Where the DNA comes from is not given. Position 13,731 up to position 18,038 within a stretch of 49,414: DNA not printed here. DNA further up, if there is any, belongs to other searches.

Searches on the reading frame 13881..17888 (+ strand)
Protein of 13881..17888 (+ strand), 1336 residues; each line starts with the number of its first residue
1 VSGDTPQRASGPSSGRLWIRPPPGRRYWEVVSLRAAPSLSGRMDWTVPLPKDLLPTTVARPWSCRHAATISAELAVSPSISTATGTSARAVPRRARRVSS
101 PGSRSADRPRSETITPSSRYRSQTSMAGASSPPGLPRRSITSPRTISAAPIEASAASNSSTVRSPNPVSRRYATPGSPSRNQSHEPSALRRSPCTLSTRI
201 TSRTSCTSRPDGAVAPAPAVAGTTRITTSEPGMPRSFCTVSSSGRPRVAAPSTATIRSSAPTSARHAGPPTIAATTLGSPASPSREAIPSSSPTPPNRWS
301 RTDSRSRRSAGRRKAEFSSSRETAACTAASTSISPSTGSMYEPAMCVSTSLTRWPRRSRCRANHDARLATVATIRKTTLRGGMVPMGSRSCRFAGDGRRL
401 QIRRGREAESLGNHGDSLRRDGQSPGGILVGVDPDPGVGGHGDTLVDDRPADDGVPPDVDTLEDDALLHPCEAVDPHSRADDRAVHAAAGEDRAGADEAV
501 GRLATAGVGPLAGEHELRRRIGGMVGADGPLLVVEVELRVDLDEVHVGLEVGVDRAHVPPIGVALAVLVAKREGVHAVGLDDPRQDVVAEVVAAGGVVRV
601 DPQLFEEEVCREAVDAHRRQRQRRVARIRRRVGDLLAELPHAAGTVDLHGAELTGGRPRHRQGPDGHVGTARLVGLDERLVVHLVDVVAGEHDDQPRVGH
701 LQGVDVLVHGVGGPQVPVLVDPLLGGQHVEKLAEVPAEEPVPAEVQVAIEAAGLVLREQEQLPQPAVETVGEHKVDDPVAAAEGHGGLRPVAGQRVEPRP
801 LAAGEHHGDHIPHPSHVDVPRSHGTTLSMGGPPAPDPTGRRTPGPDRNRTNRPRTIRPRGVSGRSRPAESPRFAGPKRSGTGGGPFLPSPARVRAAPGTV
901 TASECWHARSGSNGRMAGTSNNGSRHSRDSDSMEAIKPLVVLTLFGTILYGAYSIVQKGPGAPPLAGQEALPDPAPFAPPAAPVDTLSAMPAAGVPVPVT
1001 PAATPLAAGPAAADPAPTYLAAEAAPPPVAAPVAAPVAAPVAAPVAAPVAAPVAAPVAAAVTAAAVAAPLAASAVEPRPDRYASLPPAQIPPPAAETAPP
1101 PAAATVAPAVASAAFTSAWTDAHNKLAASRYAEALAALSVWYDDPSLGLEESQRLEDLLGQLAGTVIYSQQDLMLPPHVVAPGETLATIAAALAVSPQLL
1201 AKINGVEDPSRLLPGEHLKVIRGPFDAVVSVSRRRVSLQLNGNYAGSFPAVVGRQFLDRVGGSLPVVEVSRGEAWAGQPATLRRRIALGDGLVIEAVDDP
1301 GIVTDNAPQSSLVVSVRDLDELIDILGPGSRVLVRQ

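Call 42: search_protein_families(library=pfam, proteins=[window:13881-17888:+], max_evalue=0.0001)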
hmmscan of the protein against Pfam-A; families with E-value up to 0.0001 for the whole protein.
window:13881-17888:+ (1336 aa): 1 family
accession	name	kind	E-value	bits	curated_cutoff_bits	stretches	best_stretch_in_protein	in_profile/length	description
PF01476.26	LysM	-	6.9e-07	29.6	20.9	1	1178-1220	1-42/43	LysM domain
